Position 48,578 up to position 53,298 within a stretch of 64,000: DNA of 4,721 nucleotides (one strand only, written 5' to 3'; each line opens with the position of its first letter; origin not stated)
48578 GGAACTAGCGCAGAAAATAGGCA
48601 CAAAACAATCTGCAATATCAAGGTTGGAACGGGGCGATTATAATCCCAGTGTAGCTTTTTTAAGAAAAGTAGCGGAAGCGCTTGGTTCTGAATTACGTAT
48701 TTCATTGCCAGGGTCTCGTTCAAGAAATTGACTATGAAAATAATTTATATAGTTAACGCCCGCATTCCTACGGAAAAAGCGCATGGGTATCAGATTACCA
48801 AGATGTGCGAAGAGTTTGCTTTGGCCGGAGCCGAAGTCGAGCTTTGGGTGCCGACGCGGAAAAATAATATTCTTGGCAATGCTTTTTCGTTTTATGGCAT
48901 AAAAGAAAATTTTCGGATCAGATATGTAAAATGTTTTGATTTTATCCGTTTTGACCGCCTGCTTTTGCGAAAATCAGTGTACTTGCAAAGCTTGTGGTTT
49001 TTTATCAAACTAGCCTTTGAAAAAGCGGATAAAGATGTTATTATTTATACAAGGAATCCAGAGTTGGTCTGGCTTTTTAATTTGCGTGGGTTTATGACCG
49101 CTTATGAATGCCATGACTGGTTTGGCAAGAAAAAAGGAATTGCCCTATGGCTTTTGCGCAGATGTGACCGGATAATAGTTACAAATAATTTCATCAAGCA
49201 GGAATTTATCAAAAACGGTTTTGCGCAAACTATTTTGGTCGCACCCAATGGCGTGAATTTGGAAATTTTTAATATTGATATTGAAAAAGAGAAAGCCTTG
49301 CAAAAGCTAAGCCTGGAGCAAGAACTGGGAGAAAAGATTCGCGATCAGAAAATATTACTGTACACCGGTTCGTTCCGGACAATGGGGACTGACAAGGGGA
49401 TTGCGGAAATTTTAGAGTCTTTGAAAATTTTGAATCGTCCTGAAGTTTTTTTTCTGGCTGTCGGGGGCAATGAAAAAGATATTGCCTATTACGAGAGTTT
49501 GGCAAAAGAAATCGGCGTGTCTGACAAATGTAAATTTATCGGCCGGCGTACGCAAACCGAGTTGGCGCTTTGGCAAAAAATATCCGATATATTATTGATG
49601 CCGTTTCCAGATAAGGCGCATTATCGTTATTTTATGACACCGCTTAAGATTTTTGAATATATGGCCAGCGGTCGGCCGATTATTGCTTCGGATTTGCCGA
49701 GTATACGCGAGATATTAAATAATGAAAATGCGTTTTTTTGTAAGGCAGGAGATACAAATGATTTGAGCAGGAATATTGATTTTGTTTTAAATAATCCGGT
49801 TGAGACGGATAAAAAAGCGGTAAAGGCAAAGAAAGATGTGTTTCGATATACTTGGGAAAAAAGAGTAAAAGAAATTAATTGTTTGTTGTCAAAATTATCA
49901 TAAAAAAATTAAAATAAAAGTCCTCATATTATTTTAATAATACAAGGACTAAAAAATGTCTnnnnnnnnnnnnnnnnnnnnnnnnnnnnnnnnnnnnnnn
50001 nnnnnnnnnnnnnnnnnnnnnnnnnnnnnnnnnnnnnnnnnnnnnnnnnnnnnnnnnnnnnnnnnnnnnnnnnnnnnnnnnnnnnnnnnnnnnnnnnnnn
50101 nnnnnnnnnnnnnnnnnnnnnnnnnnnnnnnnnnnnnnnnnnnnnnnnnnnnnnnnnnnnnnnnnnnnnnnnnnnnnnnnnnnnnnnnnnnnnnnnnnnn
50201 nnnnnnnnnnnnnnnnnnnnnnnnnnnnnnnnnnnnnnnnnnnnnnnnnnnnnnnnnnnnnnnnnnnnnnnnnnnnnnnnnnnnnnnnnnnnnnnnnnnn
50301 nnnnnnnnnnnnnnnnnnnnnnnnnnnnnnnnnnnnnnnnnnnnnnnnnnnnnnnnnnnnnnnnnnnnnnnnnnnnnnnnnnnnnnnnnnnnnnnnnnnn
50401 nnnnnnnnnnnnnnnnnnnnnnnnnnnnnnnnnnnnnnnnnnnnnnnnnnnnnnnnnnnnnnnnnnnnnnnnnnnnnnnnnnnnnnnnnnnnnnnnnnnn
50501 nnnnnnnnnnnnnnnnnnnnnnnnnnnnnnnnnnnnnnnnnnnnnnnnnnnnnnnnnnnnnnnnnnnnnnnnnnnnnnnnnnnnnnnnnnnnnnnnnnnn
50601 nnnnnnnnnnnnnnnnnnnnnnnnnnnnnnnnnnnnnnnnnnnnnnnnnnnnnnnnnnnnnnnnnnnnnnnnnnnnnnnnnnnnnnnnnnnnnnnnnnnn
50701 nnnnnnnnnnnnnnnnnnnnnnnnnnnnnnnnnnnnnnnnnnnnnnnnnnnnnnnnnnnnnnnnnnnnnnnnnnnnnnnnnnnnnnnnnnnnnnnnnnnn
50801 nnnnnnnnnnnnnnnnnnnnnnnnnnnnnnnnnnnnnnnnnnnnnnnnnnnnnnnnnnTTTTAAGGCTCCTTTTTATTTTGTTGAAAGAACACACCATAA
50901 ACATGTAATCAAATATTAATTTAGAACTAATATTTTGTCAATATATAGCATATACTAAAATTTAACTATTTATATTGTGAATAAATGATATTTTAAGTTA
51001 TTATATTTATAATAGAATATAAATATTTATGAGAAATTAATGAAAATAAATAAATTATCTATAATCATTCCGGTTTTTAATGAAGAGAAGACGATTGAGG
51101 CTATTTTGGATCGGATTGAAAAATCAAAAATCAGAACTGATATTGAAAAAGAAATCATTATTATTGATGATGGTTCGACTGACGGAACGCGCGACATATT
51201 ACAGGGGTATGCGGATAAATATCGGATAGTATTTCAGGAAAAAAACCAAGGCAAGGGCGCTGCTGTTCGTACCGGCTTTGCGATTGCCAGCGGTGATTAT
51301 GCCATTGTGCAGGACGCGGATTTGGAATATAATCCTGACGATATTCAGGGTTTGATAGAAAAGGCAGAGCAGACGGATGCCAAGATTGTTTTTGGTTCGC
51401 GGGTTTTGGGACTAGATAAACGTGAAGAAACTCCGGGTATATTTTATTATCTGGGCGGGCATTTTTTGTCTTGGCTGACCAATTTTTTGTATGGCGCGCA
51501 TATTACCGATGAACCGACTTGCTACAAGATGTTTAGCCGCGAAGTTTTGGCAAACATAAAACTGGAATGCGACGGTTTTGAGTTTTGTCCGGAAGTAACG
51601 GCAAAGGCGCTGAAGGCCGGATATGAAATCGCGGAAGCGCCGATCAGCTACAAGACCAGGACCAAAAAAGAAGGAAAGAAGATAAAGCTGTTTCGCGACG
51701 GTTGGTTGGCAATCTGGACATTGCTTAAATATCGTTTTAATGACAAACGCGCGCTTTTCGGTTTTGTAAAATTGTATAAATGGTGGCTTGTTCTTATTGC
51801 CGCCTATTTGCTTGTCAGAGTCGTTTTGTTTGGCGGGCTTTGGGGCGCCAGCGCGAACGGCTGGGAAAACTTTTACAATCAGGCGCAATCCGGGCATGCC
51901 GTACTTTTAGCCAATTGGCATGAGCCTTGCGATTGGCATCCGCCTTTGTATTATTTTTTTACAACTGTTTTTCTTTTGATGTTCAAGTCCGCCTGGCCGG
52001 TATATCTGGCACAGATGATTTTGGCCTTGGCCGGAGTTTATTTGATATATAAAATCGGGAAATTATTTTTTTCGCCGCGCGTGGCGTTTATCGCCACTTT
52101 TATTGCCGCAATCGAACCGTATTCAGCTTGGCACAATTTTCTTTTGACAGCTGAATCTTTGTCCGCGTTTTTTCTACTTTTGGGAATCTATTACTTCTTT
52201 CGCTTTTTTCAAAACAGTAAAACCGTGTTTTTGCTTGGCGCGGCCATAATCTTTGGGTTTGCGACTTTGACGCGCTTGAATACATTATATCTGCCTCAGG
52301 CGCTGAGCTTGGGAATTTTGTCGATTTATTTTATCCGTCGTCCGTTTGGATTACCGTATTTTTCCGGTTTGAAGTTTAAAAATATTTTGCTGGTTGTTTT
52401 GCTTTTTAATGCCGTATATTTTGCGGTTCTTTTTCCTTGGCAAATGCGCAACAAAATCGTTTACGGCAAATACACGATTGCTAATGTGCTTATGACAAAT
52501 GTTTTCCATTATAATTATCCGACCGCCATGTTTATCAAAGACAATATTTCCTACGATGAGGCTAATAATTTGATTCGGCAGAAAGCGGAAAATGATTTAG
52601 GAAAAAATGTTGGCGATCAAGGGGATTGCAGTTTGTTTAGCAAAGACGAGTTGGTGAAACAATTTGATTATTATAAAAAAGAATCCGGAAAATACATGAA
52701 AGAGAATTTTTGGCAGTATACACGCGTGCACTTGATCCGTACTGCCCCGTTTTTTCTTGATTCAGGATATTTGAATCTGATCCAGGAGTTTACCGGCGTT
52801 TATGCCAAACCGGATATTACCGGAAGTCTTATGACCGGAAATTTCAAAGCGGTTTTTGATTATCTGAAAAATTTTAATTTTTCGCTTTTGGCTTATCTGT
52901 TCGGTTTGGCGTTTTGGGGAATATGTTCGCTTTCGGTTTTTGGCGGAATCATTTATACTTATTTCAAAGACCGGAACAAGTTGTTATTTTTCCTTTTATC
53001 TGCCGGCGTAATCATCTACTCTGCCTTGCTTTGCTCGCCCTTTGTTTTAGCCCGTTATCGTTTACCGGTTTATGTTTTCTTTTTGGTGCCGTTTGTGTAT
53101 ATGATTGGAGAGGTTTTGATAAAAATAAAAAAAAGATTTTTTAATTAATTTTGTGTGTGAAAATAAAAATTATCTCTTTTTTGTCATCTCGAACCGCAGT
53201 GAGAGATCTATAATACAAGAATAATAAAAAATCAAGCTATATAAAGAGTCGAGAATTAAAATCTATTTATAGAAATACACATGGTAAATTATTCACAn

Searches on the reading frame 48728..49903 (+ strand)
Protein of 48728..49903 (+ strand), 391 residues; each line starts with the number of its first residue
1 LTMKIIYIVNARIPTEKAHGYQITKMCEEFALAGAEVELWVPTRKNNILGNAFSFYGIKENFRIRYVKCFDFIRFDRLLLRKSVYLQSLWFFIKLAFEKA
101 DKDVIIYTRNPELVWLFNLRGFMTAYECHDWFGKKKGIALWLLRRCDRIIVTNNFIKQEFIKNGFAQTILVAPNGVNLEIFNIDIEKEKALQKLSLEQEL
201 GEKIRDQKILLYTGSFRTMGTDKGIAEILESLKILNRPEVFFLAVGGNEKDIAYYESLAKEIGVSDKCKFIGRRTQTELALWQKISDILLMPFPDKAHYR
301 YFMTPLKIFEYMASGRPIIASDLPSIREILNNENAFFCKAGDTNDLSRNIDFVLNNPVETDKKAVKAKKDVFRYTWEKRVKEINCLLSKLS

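Call 79: search_protein_families(library=pfam, proteins=[window:48728-49903:+], max_evalue=0.001)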
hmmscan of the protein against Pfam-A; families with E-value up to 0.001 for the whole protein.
window:48728-49903:+ (391 aa): 4 families
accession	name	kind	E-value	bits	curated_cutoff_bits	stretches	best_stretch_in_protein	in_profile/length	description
PF00534.26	Glycos_transf_1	-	2e-20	73.5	26.4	1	205-369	13-170/172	Glycosyl transferases group 1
PF13692.12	Glyco_trans_1_4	-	2.1e-18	67.4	27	1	208-356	2-142/142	Glycosyl transferases group 1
PF13439.12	Glyco_transf_4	-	1.6e-08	35.2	28.5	1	23-179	8-169/170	Glycosyltransferase Family 4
PF13524.12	Glyco_trans_1_2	-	3.4e-07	30.7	25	1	267-383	28-142/144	Glycosyl transferase-like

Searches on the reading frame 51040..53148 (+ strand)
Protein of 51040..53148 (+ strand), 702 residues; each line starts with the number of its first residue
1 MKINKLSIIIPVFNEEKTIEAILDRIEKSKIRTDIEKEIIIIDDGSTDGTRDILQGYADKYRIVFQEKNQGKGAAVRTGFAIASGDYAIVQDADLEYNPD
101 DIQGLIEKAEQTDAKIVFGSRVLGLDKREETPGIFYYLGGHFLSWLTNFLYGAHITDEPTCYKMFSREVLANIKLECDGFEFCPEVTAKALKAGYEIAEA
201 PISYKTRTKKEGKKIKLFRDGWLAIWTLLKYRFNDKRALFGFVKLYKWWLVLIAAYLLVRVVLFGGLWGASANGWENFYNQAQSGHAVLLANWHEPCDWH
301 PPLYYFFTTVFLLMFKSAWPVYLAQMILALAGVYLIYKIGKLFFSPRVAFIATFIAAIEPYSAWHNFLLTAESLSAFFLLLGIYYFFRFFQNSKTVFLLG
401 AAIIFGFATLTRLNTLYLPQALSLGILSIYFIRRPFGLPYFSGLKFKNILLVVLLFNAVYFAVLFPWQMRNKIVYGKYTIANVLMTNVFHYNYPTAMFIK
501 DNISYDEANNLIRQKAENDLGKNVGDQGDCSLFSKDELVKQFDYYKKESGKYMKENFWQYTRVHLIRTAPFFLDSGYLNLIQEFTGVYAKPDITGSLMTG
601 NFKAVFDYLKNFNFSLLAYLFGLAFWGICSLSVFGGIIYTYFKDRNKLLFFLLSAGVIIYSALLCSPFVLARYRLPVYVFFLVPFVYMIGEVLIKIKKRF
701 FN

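Call 79: search_protein_families(library=pfam, proteins=[window:51040-53148:+], max_evalue=0.001)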
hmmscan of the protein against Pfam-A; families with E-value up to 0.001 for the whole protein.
window:51040-53148:+ (702 aa): 3 families
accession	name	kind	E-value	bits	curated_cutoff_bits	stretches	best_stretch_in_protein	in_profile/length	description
PF00535.33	Glycos_transf_2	-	8.3e-38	130.4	23.3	1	7-171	1-165/168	Glycosyl transferase family 2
PF13231.12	PMT_2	-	1.2e-13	52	26.1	1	300-427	2-129/160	Dolichyl-phosphate-mannose-protein mannosyltransferase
PF10111.15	Glyco_tranf_2_2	-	2.4e-07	30.9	27.3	1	7-106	1-103/276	Glycosyltransferase like family 2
